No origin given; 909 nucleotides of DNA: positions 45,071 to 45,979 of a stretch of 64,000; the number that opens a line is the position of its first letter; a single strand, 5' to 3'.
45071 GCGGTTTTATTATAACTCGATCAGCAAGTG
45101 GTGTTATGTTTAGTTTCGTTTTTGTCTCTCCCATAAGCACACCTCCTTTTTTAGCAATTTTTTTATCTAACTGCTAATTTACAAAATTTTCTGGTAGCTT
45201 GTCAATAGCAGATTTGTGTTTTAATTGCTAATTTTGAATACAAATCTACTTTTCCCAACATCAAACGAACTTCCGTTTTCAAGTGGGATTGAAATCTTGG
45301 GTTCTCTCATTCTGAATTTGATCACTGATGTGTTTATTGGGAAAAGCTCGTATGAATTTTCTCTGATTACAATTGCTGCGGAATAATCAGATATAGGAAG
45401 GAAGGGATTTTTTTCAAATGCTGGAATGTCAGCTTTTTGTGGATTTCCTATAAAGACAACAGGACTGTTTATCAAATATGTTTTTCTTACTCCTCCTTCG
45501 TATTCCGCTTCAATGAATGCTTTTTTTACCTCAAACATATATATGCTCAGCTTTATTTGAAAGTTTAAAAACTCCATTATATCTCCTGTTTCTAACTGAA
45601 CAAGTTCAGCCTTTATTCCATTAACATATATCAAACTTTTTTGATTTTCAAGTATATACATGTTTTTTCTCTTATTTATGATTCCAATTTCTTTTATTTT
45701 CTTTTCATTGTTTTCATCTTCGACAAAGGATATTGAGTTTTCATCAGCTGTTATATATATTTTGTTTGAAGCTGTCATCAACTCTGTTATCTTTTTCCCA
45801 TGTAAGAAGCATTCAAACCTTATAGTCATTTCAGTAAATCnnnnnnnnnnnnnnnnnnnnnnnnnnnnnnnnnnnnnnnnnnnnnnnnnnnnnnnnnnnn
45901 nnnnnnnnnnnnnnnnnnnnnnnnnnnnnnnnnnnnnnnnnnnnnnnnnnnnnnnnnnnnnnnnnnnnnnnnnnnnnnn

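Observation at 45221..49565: Translationally coupled four-gene operon joining a two-component receiver/cyclase to a Hanks kinase, PP2C and FHA-like protein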

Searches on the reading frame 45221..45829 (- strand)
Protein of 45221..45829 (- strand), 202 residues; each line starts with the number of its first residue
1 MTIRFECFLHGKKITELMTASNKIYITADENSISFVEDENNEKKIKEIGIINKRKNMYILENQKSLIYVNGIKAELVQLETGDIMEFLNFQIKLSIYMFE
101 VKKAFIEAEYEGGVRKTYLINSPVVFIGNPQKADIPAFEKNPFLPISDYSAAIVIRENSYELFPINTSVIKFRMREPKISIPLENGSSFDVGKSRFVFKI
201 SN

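Call 3: search_protein_families(library=pfam, proteins=[window:45221-45829:-], max_evalue=0.1)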
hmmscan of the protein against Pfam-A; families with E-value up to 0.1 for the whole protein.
window:45221-45829:- (202 aa): 0 families

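Call 4: search_protein_families(library=ncbifam, proteins=[window:45221-45829:-], max_evalue=0.1)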
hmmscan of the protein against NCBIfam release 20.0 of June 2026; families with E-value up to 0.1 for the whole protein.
window:45221-45829:- (202 aa): 1 family
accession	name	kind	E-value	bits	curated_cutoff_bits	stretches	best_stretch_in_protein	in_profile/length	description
NF052280.1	7_blade_YncE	equivalog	0.044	12.6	400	1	20-82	137-200/338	7-bladed beta-propeller protein YncE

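Call 9: find_homologous_proteins(query=window:45221-45829:-)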
Query window:45221-45829:- (202 aa): 5 proteins with E <= 0.001 among 100 candidates.
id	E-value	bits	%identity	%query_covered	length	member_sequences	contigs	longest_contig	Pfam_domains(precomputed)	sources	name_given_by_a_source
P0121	2.8e-124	430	100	100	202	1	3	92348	-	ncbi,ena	ncbi:MAG: hypothetical protein ACP5IO_00350 [Elusimicrobiales bacterium]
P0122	1.6e-73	265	62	100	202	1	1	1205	-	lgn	-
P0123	7.4e-73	262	62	100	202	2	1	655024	-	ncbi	-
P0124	1.9e-48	183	48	100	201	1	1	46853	-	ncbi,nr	ncbi:MAG: hypothetical protein N2Z20_03710 [Elusimicrobiales bacterium]|nr:hypothetical protein [Elu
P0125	1.1e-40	158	44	99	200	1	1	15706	-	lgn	-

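Call 19: find_homologous_proteins(query=A2, max_evalue=0.001)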
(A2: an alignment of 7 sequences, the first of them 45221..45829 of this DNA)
Query A2 (7 sequences) (202 aa, profile of the alignment): 2941 proteins with E <= 0.001 among 8000 candidates; the best 120 are listed.
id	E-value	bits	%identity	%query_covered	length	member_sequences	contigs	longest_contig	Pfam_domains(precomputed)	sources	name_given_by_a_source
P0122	2.8e-87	309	62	100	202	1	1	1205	-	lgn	-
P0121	5.5e-86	305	100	100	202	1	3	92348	-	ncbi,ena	ncbi:MAG: hypothetical protein ACP5IO_00350 [Elusimicrobiales bacterium]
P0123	3.2e-85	303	62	100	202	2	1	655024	-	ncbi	-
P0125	6.3e-78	279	44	99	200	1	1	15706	-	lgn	-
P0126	8.5e-76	272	32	93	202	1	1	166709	PF00498.32,PF16697.11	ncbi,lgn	ncbi:MAG: FHA domain-containing protein [Elusimicrobiota bacterium]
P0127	1.1e-67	245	33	40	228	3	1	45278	PF00498.32,PF16697.11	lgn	-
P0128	2.0e-60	222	33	40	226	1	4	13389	PF00498.32,PF16697.11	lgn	-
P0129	1.4e-59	219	32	40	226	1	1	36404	PF00498.32,PF16697.11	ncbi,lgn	ncbi:MAG: hypothetical protein Fur0012_06860 [Elusimicrobiota bacterium]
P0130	2.0e-57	212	31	47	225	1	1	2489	PF00498.32,PF16697.11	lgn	-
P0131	1.0e-56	210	31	41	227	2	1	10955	PF00498.32,PF16697.11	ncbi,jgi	-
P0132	3.6e-56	208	32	47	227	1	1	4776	PF00498.32,PF16697.11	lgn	-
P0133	2.7e-53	198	-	-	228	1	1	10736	PF00498.32,PF16697.11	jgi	-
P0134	2.9e-53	198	30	40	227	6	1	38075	PF00498.32,PF16697.11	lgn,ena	-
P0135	5.7e-46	175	26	44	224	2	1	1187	PF00498.32,PF16697.11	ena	-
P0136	1.4e-45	173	38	69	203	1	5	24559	PF00498.32,PF16697.11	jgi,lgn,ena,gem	jgi:pSer/pThr/pTyr-binding forkhead associated (FHA) protein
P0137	3.2e-45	172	32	68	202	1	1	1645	PF00498.32,PF16697.11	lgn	-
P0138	4.3e-42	162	22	68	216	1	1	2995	PF00498.32,PF16697.11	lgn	-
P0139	2.9e-41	159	29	49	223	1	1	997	PF00498.32,PF16697.11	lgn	-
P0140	5.5e-40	155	27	42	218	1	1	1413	PF00498.32,PF16697.11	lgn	-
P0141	4.1e-39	152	25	42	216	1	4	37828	PF00498.32,PF16697.11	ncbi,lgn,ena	-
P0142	9.5e-39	151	27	42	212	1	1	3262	PF00498.32,PF16697.11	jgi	jgi:predicted component of type VI protein secretion system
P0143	1.2e-38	151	26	42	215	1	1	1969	PF00498.32,PF16697.11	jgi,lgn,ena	-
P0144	1.7e-38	150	25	42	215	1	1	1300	PF00498.32,PF16697.11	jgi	-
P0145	2.4e-38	150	25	42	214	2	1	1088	PF00498.32,PF16697.11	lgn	-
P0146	3.5e-38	149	26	42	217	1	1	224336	PF00498.32,PF16697.11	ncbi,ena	-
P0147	4.2e-38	149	24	73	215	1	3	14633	PF00498.32,PF16697.11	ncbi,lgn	-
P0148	5.0e-38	149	22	73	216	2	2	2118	PF00498.32,PF16697.11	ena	-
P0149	6.0e-38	148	21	68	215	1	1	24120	PF00498.32,PF16697.11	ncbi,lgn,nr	ncbi:MAG: FHA domain-containing protein [Elusimicrobiota bacterium]|nr:FHA domain-containing protein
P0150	1.1e-37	147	25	42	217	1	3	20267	PF00498.32,PF16697.11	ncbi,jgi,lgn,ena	-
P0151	1.6e-37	147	23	68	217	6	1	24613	PF00498.32,PF16697.11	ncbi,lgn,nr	ncbi:MAG: FHA domain-containing protein [Elusimicrobiales bacterium]|nr:FHA domain-containing protei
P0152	2.1e-37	147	26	42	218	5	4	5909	PF00498.32,PF16697.11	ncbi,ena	-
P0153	2.4e-37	146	24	42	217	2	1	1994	PF00498.32,PF16697.11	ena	-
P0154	2.6e-37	146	23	68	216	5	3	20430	PF00498.32,PF16697.11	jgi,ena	-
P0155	3.8e-37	146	24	68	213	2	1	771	PF00498.32,PF16697.11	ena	-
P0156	4.2e-37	146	-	-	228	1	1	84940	PF00498.32,PF16697.11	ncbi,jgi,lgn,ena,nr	ncbi:MAG TPA: hypothetical protein DCL44_08465 [Elusimicrobia bacterium]|nr:hypothetical protein [El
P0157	7.7e-37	145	26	42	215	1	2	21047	PF00498.32,PF16697.11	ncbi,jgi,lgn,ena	-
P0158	8.5e-37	145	21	68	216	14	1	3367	PF00498.32,PF16697.11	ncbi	-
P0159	2.6e-36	143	26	37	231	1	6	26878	PF00498.32,PF16697.11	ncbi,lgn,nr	ncbi:MAG: FHA domain-containing protein [Elusimicrobia bacterium]|nr:FHA domain-containing protein [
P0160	3.4e-36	143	26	42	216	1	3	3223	PF00498.32,PF16697.11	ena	-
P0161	4.9e-36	142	21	68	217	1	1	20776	PF00498.32,PF16697.11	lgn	-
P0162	4.9e-36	142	26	37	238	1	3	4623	PF00498.32,PF16697.11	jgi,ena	-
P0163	5.3e-36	142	24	68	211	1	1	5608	PF00498.32,PF16697.11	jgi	jgi:predicted component of type VI protein secretion system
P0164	5.4e-36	142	21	68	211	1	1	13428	PF00498.32,PF16697.11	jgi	jgi:pSer/pThr/pTyr-binding forkhead associated (FHA) protein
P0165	6.3e-36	142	21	68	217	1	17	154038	PF00498.32,PF16697.11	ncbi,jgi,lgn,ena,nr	ncbi:MAG TPA: hypothetical protein DCW72_09140 [Elusimicrobia bacterium]|nr:MAG: hypothetical protei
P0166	7.2e-36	142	23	68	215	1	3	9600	PF00498.32,PF16697.11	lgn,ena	-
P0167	7.3e-36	142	24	42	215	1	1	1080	PF00498.32,PF16697.11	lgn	-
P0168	8.7e-36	141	22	68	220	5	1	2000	PF00498.32,PF16697.11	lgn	-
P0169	1.2e-35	141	25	42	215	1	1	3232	PF00498.32,PF16697.11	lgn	-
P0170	1.4e-35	141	22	68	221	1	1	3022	PF00498.32,PF16697.11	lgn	-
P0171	1.7e-35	140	23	68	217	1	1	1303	PF00498.32,PF16697.11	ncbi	-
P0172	2.0e-35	140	21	68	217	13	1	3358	PF00498.32,PF16697.11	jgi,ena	-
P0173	2.7e-35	140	24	46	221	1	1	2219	PF00498.32,PF16697.11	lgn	-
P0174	3.1e-35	139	24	68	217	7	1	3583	PF00498.32,PF16697.11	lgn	-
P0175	3.4e-35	139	24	42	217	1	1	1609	PF00498.32,PF16697.11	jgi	jgi:pSer/pThr/pTyr-binding forkhead associated (FHA) protein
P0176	7.9e-35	138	26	42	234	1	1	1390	PF00498.32,PF16697.11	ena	-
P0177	2.0e-34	137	20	68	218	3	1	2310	PF00498.32,PF16697.11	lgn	-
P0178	2.0e-34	137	24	68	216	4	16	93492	PF00498.32,PF16697.11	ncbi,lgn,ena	-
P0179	2.4e-34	137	25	42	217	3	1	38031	PF00498.32,PF16697.11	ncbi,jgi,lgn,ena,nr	ncbi:MAG TPA: hypothetical protein DEQ38_04330 [Elusimicrobia bacterium]|nr:hypothetical protein [El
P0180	2.8e-34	136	23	42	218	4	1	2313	PF00498.32,PF16697.11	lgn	-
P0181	7.7e-34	135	21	68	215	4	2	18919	PF00498.32,PF16697.11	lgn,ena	-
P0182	8.1e-33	132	22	44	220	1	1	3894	PF00498.32,PF16697.11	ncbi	-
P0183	6.8e-32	129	28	28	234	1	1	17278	PF00498.32,PF16697.11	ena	-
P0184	3.4e-31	126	26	45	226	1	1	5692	PF00498.32,PF16697.11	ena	-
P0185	4.9e-31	126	23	44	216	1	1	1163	PF00498.32,PF16697.11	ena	-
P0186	1.9e-27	114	26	42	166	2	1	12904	PF00498.32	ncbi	ncbi:MAG: hypothetical protein COX65_05795, partial [Elusimicrobia bacterium CG_4_10_14_0_2_um_filte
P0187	3.0e-27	113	28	41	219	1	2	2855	PF00498.32,PF16697.11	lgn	-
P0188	1.4e-25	108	-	-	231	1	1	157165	PF00498.32,PF16697.11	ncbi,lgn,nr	ncbi:MAG: FHA domain-containing protein [Elusimicrobia bacterium]|nr:FHA domain-containing protein [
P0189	3.3e-24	103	26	29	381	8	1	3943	PF00498.32,PF16697.11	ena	-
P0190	4.0e-24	103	30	39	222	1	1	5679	PF00498.32,PF16697.11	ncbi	-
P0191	1.4e-23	101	-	-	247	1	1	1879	PF00498.32,PF16697.11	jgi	-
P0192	2.2e-22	98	-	-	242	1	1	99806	PF00498.32,PF16697.11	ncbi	-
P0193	8.2e-22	96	-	-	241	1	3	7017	PF00498.32,PF16697.11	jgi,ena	jgi:pSer/pThr/pTyr-binding forkhead associated (FHA) protein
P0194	2.8e-21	94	-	-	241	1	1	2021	PF00498.32,PF16697.11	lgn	-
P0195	1.1e-20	92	-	-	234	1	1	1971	PF00498.32,PF16697.11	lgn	-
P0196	1.3e-20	92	-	-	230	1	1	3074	PF00498.32,PF16697.11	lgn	-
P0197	3.2e-20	90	-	-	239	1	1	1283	PF00498.32,PF16697.11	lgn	-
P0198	3.3e-20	90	-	-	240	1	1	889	PF00498.32,PF16697.11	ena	-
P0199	3.9e-20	90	-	-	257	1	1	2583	PF00498.32,PF16697.11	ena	-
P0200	1.5e-19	88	23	28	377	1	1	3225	PF00498.32,PF16697.11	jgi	-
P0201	1.9e-19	88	-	-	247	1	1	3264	PF00498.32,PF16697.11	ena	-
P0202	3.0e-19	87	-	-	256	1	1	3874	PF00498.32,PF16697.11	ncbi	-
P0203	3.9e-19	87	-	-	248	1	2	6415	PF00498.32,PF16697.11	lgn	-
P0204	5.4e-19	86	-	-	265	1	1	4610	PF00498.32,PF16697.11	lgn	-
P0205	1.1e-18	85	-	-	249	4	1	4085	PF00498.32,PF16697.11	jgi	jgi:hypothetical protein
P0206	2.1e-18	85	21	43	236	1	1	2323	PF00498.32,PF16697.11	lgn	-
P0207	6.1e-18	83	-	-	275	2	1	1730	PF00498.32,PF16697.11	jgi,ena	-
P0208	6.2e-18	83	-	-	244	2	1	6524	PF00498.32,PF16697.11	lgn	-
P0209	9.2e-18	82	33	25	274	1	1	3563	PF00498.32,PF16697.11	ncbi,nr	ncbi:MAG: FHA domain-containing protein [Elusimicrobia bacterium]|nr:FHA domain-containing protein [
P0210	2.4e-17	81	-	-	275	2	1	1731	PF00498.32,PF16697.11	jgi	-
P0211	5.3e-17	80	-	-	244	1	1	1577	PF00498.32,PF16697.11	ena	-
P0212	5.8e-17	80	-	-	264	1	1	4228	PF00498.32,PF16697.11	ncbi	-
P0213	7.0e-17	80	-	-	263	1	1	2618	PF00498.32,PF16697.11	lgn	-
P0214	9.7e-17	79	26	44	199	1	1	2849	PF00498.32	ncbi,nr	ncbi:MAG: FHA domain-containing protein, partial [Elusimicrobia bacterium]|nr:FHA domain-containing 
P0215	1.7e-16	78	-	-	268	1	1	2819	PF00498.32,PF16697.11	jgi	jgi:pSer/pThr/pTyr-binding forkhead associated (FHA) protein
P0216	2.5e-16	78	-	-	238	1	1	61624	PF00498.32,PF16697.11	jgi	jgi:pSer/pThr/pTyr-binding forkhead associated (FHA) protein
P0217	2.6e-16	78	-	-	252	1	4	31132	PF00498.32,PF16697.11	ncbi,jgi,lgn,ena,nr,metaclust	ncbi:MAG: hypothetical protein A2252_04710 [Elusimicrobia bacterium RIFOXYA2_FULL_39_19]|nr:MAG: hyp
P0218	4.6e-16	77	-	-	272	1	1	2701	PF00498.32,PF16697.11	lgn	-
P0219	8.9e-16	76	-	-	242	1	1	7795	PF00498.32,PF16697.11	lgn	-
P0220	1.2e-15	75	-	-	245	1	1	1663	PF00498.32,PF16697.11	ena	-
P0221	2.2e-15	75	-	-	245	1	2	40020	PF00498.32,PF16697.11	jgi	jgi:pSer/pThr/pTyr-binding forkhead associated (FHA) protein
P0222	2.5e-15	74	-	-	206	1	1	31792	PF00498.32,PF16697.11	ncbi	-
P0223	3.4e-15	74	34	23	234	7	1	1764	PF00498.32,PF16697.11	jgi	-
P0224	3.5e-15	74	-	-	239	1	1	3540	PF00498.32,PF16697.11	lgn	-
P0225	4.0e-15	74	-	-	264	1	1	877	PF00498.32,PF00005.34,PF16697.11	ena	-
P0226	4.0e-15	74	-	-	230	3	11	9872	PF00498.32,PF16697.11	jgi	jgi:pSer/pThr/pTyr-binding forkhead associated (FHA) protein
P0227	4.5e-15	74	-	-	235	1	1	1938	PF00498.32,PF16697.11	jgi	jgi:pSer/pThr/pTyr-binding forkhead associated (FHA) protein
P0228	4.8e-15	74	-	-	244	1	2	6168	PF00498.32,PF16697.11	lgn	-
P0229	4.9e-15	74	-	-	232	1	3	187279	PF00498.32,PF16697.11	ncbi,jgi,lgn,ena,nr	ncbi:MAG TPA: FHA domain-containing protein [Elusimicrobiota bacterium]|nr:FHA domain-containing pro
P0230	5.5e-15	73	-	-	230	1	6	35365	PF00498.32,PF16697.11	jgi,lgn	-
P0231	7.1e-15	73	-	-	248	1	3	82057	PF00498.32,PF16697.11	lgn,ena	-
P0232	1.9e-14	72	-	-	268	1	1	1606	PF00498.32,PF16697.11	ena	-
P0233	2.8e-14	71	29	41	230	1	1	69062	PF00498.32,PF16697.11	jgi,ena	-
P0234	3.2e-14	71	-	-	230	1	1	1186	PF00498.32,PF16697.11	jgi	jgi:pSer/pThr/pTyr-binding forkhead associated (FHA) protein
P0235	4.2e-14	71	-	-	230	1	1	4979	PF00498.32,PF16697.11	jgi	jgi:pSer/pThr/pTyr-binding forkhead associated (FHA) protein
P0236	8.9e-14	69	-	-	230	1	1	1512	PF00498.32,PF16697.11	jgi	jgi:pSer/pThr/pTyr-binding forkhead associated (FHA) protein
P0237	9.1e-14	69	-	-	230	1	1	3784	PF00498.32,PF16697.11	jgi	-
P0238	1.7e-13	68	-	-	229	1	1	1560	PF00498.32,PF16697.11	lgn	-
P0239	1.8e-13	68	-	-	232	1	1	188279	PF00498.32,PF16697.11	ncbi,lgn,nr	ncbi:MAG: FHA domain-containing protein [Nitrospiraceae bacterium]|nr:FHA domain-containing protein 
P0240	1.9e-13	68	-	-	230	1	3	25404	PF00498.32,PF16697.11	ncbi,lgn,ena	-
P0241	2.3e-13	68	-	-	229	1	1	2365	PF00498.32,PF16697.11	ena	-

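Call 26: search_protein_families(library=pfam, proteins=[P0126, P0127, P0136], max_evalue=0.01)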
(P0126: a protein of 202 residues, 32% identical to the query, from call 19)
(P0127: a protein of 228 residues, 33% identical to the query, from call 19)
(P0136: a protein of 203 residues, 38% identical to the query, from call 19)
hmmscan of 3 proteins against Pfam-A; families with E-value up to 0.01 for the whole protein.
P0126 (202 aa): 2 families
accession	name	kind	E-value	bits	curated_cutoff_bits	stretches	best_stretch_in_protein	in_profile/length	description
PF00498.31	FHA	-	8.4e-23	81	20.7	2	25-85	2-65/67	FHA domain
PF16697.10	Yop-YscD_cpl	-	6.8e-16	58.8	33.2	1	16-80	11-77/94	Inner membrane component of T3SS, cytoplasmic domain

P0127 (228 aa): 2 families
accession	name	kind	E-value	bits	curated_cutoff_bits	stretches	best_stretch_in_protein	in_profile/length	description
PF00498.31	FHA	-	3.3e-25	88.7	20.7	1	23-85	1-66/67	FHA domain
PF16697.10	Yop-YscD_cpl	-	2.1e-16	60.4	33.2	1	14-92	10-90/94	Inner membrane component of T3SS, cytoplasmic domain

P0136 (203 aa): 2 families
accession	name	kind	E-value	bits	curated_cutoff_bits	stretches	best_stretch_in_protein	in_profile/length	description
PF00498.31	FHA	-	5.5e-22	78.4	20.7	1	27-88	2-66/67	FHA domain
PF16697.10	Yop-YscD_cpl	-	2e-14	54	33.2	1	23-87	16-82/94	Inner membrane component of T3SS, cytoplasmic domain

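Call 30: predict_structure(alignment_id=A3)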
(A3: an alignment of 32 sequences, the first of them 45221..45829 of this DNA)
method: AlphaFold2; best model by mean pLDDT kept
length: 202 residues; sequences in the alignment: 32
mean_pLDDT: 92.6   pTM: 0.83
mean pLDDT of the five models: 92.6, 92.2, 91.7, 90.6, 90.2
residues with pLDDT >= 90: 162; 70-90: 33; 50-70: 7; < 50: 0
segments of 3 or more residues with pLDDT < 50: none
pLDDT, mean of each block of 10 residues (from residue 1): 95 93 89 80 73 95 92 95 95 95 95 93 96 95 92 94 97 96 98 97 80
secondary structure, 60 per line:
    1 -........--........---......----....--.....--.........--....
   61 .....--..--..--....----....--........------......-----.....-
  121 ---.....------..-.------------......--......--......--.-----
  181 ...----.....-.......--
elements in order: E2-9 E12-19 E23-28 E33-36 H39-43 E46-54 E57-62 E76-79 E84-87 E90-97 E104-109 E115-119 E124-128 E151-156 E159-164 E170-172 E181-183 E188-192 E194-200

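Call 57: search_protein_families(library=padloc, proteins=[window:45221-45829:-], max_evalue=0.001)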
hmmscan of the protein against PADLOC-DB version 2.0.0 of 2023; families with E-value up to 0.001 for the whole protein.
window:45221-45829:- (202 aa): 0 families
